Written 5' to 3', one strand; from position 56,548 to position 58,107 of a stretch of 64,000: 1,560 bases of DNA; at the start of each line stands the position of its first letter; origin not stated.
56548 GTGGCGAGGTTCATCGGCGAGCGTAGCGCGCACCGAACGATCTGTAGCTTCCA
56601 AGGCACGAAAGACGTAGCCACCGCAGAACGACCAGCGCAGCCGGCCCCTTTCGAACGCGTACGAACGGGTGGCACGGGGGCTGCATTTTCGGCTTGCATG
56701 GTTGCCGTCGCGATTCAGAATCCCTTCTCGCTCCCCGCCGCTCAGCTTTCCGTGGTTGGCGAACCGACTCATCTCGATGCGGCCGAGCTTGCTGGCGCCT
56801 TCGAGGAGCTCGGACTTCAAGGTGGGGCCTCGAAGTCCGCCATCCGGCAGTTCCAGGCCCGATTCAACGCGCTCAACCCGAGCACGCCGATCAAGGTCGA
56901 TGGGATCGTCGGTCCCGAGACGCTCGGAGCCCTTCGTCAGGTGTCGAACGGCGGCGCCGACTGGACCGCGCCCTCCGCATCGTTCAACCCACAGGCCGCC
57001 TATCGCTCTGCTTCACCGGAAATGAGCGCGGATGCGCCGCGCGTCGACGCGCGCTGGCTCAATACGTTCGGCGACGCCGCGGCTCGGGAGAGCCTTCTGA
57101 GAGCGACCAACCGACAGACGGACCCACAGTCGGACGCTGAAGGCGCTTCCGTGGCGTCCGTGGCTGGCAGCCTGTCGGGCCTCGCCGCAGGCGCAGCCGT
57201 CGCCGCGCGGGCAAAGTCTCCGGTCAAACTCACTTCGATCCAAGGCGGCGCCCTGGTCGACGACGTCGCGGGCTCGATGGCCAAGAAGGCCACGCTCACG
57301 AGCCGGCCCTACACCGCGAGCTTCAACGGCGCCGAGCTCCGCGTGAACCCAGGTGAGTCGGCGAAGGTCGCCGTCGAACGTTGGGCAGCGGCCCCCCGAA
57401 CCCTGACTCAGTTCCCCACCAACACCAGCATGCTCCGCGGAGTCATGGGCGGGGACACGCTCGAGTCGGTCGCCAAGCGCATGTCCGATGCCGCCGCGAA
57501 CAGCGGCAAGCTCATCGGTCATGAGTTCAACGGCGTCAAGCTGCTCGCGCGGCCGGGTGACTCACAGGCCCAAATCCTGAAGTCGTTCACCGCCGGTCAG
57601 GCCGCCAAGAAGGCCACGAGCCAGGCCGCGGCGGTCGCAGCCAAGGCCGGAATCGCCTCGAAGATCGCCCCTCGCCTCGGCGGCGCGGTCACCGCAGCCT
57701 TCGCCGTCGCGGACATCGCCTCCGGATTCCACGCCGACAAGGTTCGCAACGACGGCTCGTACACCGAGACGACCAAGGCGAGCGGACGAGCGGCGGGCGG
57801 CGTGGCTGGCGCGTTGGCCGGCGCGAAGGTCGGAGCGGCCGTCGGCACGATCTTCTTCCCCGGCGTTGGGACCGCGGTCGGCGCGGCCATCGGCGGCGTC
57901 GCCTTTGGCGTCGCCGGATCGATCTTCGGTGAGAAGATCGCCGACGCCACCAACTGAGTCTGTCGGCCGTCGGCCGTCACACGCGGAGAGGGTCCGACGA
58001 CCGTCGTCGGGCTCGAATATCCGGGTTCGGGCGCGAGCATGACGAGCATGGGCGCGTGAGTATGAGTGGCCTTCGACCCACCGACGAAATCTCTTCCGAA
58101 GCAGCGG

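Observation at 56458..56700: Near-consensus sigma-54 promoter in the divergent region, with the predicted TSS coinciding with the downstream ATG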

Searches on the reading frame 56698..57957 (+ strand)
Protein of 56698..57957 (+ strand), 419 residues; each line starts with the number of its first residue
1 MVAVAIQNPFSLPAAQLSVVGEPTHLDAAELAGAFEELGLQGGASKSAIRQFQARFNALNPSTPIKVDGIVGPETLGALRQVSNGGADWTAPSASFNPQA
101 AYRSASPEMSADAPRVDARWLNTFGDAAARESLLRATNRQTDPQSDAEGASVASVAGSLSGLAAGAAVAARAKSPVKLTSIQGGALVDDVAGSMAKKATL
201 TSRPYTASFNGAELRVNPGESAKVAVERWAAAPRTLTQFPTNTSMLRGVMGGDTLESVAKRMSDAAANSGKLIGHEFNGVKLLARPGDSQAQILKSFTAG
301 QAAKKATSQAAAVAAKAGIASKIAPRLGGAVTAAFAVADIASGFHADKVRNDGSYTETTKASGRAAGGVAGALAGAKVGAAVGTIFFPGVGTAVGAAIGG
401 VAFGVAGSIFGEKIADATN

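Call 8: search_protein_families(library=pfam, proteins=[window:56698-57957:+], max_evalue=0.01)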
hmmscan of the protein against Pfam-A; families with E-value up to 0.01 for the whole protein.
window:56698-57957:+ (419 aa): 2 families
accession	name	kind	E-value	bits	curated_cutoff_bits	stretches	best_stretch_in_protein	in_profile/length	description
PF01471.23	PG_binding_1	-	0.00036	21.1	23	1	40-79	25-57/57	Putative peptidoglycan binding domain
PF09374.15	PG_binding_3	-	0.0018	18.9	24.6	0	63-81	15-33/76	Predicted Peptidoglycan domain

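Call 10: find_homologous_proteins(query=window:56698-57957:+)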
Query window:56698-57957:+ (419 aa): 1 proteins with E <= 0.001 among 8000 candidates.
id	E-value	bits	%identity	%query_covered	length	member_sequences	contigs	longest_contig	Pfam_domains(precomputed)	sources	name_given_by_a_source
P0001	1.4e-253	859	100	100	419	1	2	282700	-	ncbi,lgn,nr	ncbi:MAG: peptidoglycan-binding protein [Deltaproteobacteria bacterium]|nr:peptidoglycan-binding pro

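Call 11: find_related_loci(query=window:56698-57957:+, collection=genome_contigs, flank=6000)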
Query window:56698-57957:+ (419 aa) in genome_contigs; peptide patterns used: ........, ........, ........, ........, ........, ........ (x = any residue, [..] = any of these).
133 stretches matched a pattern, but none encodes a relative of the query by tblastn (E <= 1e-3).

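Call 15: find_encoding_contigs(protein=P0001, flank=10000, max_places=6)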
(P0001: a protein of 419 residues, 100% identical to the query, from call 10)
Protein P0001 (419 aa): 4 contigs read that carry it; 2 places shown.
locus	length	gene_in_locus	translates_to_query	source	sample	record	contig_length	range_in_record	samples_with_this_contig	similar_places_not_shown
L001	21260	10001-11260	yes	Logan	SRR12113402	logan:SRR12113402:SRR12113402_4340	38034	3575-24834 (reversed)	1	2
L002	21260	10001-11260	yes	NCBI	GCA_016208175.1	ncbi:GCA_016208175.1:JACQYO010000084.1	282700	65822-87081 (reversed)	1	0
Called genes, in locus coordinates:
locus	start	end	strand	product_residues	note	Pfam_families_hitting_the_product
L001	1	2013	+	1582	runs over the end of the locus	PF02368:Big_2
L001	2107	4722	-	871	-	-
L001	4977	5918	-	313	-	-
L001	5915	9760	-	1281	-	PF13191:AAA_16, PF17874:TPR_MalT (weak), PF13424:TPR_12 (weak), PF17874:TPR_MalT, PF00158:Sigma54_activat, PF07728:AAA_5 (weak), PF14532:Sigma54_activ_2, PF25601:AAA_lid_14, +2 more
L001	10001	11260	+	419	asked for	-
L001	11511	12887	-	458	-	-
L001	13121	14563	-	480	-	-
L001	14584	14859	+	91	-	-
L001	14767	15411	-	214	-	PF10294:Methyltransf_16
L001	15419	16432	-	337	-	PF01594:AI-2E_transport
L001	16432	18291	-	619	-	PF07690:MFS_1, PF00854:PTR2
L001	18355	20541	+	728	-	PF00817:IMS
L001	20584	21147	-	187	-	-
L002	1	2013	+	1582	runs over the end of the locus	PF02368:Big_2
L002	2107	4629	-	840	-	-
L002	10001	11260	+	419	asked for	-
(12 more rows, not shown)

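Call 22: search_protein_representatives(protein=window:56698-57957:+)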
Query: 419 residues. Proteins with E-value up to 0.001 (for the whole library): 351; up to 1e-10: 6; up to 1e-30: 1. The best 150 are listed.
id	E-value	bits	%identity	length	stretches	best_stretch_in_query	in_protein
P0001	4.4e-254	858.9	100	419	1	1-419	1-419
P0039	1.9e-24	103.2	37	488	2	30-307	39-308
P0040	1.6e-18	83.7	35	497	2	192-416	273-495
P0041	5.1e-13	65.6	36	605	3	302-412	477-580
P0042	9.8e-12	61.3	53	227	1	322-416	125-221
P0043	1.9e-11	60.4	49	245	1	320-412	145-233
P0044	6.9e-10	55.3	43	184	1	311-414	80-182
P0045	2.4e-09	53.5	33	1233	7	33-84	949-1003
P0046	3.0e-09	53.2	47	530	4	356-412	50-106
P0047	3.3e-09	53.0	39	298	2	249-417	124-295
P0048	6.8e-09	52.0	33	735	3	267-416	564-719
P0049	1.1e-08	51.3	42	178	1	331-414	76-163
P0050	1.3e-08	51.1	41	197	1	310-413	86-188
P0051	2.5e-08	50.1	43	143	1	322-416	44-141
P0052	2.8e-08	50.0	42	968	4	348-405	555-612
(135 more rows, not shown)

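Call 25: find_encoding_contigs(protein=P0039, flank=5000, max_places=3)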
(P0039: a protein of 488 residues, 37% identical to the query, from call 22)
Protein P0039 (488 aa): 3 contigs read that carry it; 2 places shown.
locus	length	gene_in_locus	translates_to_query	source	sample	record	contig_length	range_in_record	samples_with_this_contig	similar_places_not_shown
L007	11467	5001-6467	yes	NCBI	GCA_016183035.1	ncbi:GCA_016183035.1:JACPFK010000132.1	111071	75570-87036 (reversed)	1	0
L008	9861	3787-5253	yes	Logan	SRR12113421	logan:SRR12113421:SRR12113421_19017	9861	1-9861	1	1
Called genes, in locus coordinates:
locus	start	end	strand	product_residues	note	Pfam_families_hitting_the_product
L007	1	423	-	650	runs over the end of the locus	PF13522:GATase_6, PF13537:GATase_7, PF00733:Asn_synthase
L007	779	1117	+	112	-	-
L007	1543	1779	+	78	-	-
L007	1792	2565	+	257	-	-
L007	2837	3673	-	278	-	-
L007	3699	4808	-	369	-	-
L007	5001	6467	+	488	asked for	-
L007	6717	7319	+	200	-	PF07883:Cupin_2 (weak)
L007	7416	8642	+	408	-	-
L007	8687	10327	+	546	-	PF00069:Pkinase, PF03109:ABC1 (faint), PF07714:PK_Tyr_Ser-Thr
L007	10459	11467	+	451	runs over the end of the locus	PF13191:AAA_16 (faint), PF16697:Yop-YscD_cpl, PF00498:FHA, PF00158:Sigma54_activat, PF01078:Mg_chelatase (faint), PF14532:Sigma54_activ_2, PF07728:AAA_5, PF25601:AAA_lid_14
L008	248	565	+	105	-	-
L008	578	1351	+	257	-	-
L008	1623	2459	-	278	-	-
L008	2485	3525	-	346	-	-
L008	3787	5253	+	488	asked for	-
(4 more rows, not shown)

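Call 29: find_encoding_contigs(protein=P0040, flank=5000, max_places=3)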
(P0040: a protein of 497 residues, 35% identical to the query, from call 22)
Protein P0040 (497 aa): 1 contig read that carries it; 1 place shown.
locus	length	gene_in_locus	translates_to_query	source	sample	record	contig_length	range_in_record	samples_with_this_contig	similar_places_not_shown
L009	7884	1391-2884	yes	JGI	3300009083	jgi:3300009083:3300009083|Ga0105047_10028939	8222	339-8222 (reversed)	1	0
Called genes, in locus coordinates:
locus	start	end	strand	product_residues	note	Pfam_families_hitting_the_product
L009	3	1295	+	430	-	?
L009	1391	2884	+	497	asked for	-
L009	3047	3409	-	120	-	-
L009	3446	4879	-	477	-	PF14238:DUF4340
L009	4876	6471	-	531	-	PF23357:DUF7088 (weak), PF09822:ABC_transp_aux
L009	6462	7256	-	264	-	PF01061:ABC2_membrane, PF12679:ABC2_membrane_2, PF12730:ABC2_membrane_4 (faint), PF12698:ABC2_membrane_3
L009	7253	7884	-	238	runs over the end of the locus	PF00005:ABC_tran, PF13304:AAA_21 (weak)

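Call 30: find_encoding_contigs(protein=P0041, flank=5000, max_places=3)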
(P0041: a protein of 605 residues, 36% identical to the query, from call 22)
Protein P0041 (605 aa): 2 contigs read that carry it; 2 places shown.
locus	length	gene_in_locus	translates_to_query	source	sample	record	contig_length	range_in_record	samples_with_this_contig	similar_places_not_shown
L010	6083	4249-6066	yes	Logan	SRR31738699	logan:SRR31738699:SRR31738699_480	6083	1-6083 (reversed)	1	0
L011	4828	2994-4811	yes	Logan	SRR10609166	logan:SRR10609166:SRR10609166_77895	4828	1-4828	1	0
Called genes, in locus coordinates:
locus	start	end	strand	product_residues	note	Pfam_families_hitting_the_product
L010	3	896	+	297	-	?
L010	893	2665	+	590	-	-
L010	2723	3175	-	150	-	-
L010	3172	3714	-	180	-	-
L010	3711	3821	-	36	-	-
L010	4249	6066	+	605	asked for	-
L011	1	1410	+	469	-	?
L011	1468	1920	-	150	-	-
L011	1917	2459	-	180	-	-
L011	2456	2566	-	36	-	-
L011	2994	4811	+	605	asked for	-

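Call 35: find_related_loci(query=A1, collection=genome_contigs, flank=3000)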
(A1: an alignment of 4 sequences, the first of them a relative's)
Query A1 (419 aa) in genome_contigs; peptide patterns used: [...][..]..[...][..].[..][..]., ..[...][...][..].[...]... (x = any residue, [..] = any of these).
600 stretches matched a pattern (row limit reached: there are more); 27 encode a relative of the query (tblastn E <= 1e-3); 27 distinct loci.
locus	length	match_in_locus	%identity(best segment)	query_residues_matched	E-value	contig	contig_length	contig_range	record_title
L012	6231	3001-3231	37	24-107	5e-8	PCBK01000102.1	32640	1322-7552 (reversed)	MAG: Deltaproteobacteria bacterium isolate NP119 MHASMcontig_1083867, whole genome shotgun sequence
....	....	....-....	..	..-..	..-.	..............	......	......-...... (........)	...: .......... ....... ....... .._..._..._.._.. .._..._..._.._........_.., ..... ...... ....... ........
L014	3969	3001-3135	45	26-75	1e-6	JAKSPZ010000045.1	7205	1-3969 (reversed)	MAG: Clostridia bacterium isolate Horse_feces216 MAG216_45, whole genome shotgun sequence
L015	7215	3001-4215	40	27-90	4e-6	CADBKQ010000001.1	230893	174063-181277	MAG: uncultured Clostridiales bacterium isolate RUG14052 genome assembly, contig: RUG14052_asm_1, whole genome shotgun s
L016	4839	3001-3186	39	32-98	1e-5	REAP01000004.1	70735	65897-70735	MAG: Oscillatoriales cyanobacterium isolate PH2015_01U_44_212 PH2015_01U_scaffold_5, whole genome shotgun sequence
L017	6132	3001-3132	43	32-80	1e-5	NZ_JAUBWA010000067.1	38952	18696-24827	Microcoleus sp. A003_D6 NODE_157_length_38952_cov_33.414482, whole genome shotgun sequence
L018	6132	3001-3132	43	32-80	1e-5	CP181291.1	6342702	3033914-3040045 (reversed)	MAG: Microcoleus sp. isolate GLPB chromosome, complete genome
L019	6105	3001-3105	45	39-80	2e-5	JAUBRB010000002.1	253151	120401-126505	Microcoleus sp. POL10_C6 NODE_15_length_253151_cov_46.277389, whole genome shotgun sequence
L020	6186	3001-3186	38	32-98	2e-5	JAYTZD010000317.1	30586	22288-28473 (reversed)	MAG: Oscillatoriales bacterium isolate GFS_6261 GFS_6261_316, whole genome shotgun sequence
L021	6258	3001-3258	32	36-134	2e-5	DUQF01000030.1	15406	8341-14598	MAG TPA_asm: Clostridiales bacterium isolate AS08sgBPME_383 239056_AS08, whole genome shotgun sequence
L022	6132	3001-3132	43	32-80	2e-5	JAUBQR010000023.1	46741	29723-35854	Microcoleus sp. Pol12B4 NODE_77_length_46741_cov_24.476406, whole genome shotgun sequence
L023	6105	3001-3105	45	39-80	2e-5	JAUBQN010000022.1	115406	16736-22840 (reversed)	Microcoleus sp. Pol14C6 NODE_62_length_115406_cov_23.343045, whole genome shotgun sequence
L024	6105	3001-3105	45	39-80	2e-5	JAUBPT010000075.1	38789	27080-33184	Microcoleus sp. S13_C3 NODE_92_length_38789_cov_54.239641, whole genome shotgun sequence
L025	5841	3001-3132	43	32-80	2e-5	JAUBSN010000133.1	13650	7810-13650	Microcoleus sp. F8-C3 NODE_432_length_13650_cov_18.912473, whole genome shotgun sequence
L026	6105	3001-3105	45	39-80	2e-5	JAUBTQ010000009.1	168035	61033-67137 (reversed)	Microcoleus sp. BROC3 NODE_36_length_168035_cov_21.415628, whole genome shotgun sequence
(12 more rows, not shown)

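Call 40: find_homologous_proteins(query=A1, max_evalue=0.00001)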
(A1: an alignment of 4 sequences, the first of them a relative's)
Query A1 (4 sequences) (419 aa, profile of the alignment): 2 proteins with E <= 0.00001 among 8000 candidates.
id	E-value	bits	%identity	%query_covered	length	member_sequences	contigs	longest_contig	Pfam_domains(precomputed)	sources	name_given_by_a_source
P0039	2.6e-198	678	28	80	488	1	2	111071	-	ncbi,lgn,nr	ncbi:MAG: hypothetical protein HYV07_33635 [Deltaproteobacteria bacterium]|nr:hypothetical protein [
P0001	9.6e-146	505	100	100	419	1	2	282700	-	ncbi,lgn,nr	ncbi:MAG: peptidoglycan-binding protein [Deltaproteobacteria bacterium]|nr:peptidoglycan-binding pro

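Call 59: search_protein_families(library=ncbifam, proteins=[window:56698-57957:+], max_evalue=0.01)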
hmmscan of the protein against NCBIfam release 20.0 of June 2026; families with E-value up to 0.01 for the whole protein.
window:56698-57957:+ (419 aa): 0 families
